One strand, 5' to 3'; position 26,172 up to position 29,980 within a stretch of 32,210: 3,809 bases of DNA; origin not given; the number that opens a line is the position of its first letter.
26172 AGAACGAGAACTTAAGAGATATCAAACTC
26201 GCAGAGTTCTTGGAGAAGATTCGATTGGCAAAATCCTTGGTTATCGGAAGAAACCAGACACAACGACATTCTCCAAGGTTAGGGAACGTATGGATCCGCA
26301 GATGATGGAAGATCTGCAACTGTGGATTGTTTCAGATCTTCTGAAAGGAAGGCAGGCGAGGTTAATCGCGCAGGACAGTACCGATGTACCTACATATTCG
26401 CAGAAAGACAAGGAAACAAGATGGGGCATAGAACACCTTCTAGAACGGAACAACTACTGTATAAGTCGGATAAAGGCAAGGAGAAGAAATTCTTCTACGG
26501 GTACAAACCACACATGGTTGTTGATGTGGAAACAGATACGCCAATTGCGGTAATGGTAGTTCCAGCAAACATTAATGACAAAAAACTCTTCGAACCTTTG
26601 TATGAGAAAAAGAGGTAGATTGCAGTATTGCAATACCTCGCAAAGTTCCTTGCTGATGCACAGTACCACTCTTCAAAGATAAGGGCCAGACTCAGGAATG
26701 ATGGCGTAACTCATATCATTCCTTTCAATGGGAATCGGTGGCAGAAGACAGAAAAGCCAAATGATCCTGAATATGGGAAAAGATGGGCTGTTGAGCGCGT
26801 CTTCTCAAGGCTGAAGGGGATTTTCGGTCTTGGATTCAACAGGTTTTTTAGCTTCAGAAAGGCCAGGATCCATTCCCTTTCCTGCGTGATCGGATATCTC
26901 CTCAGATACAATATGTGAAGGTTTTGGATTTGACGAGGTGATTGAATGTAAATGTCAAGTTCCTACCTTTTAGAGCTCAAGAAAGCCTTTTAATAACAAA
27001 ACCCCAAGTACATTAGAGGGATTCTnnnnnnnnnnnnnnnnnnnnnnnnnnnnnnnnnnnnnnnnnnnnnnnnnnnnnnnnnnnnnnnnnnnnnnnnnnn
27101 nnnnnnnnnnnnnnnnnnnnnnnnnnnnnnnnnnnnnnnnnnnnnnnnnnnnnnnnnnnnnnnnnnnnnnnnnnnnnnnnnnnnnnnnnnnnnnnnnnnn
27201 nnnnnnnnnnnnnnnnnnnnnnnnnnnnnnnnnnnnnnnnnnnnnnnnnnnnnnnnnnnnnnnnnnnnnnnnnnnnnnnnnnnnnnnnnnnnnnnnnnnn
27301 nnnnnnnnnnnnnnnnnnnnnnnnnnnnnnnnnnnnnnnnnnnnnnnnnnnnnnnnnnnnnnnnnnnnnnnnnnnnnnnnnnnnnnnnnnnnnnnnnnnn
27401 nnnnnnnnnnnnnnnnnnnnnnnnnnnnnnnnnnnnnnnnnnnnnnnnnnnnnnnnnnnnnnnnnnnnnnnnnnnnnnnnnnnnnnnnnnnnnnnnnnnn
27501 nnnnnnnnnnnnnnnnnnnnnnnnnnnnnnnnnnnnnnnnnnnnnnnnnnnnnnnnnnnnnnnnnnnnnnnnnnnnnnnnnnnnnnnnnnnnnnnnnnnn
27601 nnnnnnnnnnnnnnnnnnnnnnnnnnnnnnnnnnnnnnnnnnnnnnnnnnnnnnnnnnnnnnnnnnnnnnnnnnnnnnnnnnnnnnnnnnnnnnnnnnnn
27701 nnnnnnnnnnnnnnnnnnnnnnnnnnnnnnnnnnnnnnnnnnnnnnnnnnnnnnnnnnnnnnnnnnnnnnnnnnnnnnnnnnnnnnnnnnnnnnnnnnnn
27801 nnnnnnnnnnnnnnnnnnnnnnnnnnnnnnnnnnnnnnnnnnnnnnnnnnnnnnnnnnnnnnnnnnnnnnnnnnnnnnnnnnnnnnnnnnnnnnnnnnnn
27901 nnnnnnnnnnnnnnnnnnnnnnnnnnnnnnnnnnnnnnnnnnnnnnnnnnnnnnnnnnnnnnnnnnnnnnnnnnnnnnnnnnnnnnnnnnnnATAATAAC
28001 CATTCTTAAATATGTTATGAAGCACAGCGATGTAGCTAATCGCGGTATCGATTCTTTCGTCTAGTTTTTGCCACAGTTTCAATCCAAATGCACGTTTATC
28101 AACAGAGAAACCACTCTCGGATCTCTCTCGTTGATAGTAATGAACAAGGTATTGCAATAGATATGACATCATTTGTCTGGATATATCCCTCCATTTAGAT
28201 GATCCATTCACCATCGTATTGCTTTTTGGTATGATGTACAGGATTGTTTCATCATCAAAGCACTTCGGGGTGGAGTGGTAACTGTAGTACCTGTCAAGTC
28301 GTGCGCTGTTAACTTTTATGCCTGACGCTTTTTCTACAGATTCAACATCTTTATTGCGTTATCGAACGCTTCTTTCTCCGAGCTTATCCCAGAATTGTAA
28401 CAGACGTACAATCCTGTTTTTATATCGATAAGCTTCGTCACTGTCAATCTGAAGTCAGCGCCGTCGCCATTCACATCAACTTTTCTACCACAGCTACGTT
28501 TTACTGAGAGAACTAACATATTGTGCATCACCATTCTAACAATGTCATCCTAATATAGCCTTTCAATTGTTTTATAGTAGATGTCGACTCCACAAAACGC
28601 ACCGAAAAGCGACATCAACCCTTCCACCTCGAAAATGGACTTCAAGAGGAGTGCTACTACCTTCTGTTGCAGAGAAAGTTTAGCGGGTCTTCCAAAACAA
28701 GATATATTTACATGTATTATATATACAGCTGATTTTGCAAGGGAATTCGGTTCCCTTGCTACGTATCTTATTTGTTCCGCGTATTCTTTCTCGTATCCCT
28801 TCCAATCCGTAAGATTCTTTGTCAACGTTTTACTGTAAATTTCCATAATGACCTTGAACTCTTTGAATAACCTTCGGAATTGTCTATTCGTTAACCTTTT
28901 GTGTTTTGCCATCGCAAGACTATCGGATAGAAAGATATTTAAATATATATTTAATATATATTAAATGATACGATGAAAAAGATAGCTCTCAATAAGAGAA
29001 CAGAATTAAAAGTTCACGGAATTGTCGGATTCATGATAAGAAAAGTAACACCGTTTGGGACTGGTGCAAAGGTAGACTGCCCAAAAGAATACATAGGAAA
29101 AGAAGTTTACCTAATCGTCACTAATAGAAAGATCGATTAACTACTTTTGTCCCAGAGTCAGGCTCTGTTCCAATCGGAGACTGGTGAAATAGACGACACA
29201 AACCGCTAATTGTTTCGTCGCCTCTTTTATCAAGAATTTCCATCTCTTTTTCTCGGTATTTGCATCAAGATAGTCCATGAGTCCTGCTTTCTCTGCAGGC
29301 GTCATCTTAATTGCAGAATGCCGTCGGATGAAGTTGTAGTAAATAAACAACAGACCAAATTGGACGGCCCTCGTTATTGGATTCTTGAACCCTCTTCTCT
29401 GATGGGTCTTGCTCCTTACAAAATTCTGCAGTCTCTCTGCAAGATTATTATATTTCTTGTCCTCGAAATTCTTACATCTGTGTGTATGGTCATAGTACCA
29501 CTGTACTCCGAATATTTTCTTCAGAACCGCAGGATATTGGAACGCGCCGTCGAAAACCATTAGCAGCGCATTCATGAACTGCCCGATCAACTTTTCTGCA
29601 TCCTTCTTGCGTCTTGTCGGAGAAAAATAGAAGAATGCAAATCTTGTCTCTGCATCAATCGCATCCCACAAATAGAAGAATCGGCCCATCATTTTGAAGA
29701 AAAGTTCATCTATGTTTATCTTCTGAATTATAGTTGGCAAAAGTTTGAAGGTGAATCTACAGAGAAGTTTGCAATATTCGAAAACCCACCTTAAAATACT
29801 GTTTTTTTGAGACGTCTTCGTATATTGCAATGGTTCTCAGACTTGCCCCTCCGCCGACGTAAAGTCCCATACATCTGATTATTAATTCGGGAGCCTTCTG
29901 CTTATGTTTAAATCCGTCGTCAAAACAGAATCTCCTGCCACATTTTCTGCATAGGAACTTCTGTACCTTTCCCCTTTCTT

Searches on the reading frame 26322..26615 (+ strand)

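Call 71: search_protein_families(library=ncbifam, proteins=[window:26322-26615:+], max_evalue=0.01)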
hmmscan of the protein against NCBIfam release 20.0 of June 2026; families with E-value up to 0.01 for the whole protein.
window:26322-26615:+ (98 aa): 3 families
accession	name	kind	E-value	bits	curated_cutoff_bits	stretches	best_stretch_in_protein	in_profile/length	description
NF033551.1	transpos_IS1182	equivalog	3e-06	26.4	270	1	53-96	260-303/488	IS1182 family transposase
NF033581.1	transpos_IS5_4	equivalog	1.8e-05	24.2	140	1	49-95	143-189/285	IS5 family transposase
NF033520.1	transpos_IS982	equivalog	6.7e-05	22.6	130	1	53-95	106-147/243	IS982 family transposase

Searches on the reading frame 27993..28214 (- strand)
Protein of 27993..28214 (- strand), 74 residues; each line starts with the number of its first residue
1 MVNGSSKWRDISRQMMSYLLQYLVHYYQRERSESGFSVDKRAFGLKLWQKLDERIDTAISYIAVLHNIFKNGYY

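Call 71: search_protein_families(library=ncbifam, proteins=[window:27993-28214:-], max_evalue=0.01)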
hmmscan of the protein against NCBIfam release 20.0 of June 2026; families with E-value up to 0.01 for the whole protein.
window:27993-28214:- (74 aa): 1 family
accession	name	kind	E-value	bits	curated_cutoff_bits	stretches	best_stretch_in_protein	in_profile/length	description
NF033579.1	transpos_IS5_2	equivalog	0.009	15.5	140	1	20-69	239-288/289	IS5 family transposase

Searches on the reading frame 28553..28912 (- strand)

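Call 71: search_protein_families(library=ncbifam, proteins=[window:28553-28912:-], max_evalue=0.01)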
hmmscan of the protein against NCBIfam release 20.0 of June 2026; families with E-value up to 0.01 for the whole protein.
window:28553-28912:- (120 aa): 1 family
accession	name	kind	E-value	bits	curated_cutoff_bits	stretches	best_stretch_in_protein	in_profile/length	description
NF047588.1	GlcsyltransPgfSStrep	equivalog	0.004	16.4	500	1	23-116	170-266/308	glycosyltransferase PgfS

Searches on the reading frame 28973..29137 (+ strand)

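Call 71: search_protein_families(library=ncbifam, proteins=[window:28973-29137:+], max_evalue=0.01)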
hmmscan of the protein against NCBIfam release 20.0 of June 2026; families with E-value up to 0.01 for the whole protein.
window:28973-29137:+ (55 aa): 1 family
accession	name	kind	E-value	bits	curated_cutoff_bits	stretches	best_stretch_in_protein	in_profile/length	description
NF033496.0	DUF2080_fam_acc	subfamily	1.1e-11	44.1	22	1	23-50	6-33/34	DUF2080 family transposase-associated protein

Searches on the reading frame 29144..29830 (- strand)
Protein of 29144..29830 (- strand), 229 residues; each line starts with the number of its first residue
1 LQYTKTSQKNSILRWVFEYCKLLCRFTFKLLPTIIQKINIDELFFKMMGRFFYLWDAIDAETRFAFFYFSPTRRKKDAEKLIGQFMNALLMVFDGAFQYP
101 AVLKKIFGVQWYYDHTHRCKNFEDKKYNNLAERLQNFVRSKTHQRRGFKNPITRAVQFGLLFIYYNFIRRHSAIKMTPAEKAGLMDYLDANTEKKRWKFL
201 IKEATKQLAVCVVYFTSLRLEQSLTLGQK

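Call 71: search_protein_families(library=ncbifam, proteins=[window:29144-29830:-], max_evalue=0.01)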
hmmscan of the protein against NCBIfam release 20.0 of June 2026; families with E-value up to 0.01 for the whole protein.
window:29144-29830:- (229 aa): 2 families
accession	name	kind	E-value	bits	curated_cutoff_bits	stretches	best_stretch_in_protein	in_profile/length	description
NF033587.1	transpos_IS6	equivalog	7.1e-16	58.5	125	1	9-153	41-186/202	IS6 family transposase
NF033577.2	transpos_IS481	equivalog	0.0008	19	224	1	40-180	134-282/284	IS481 family transposase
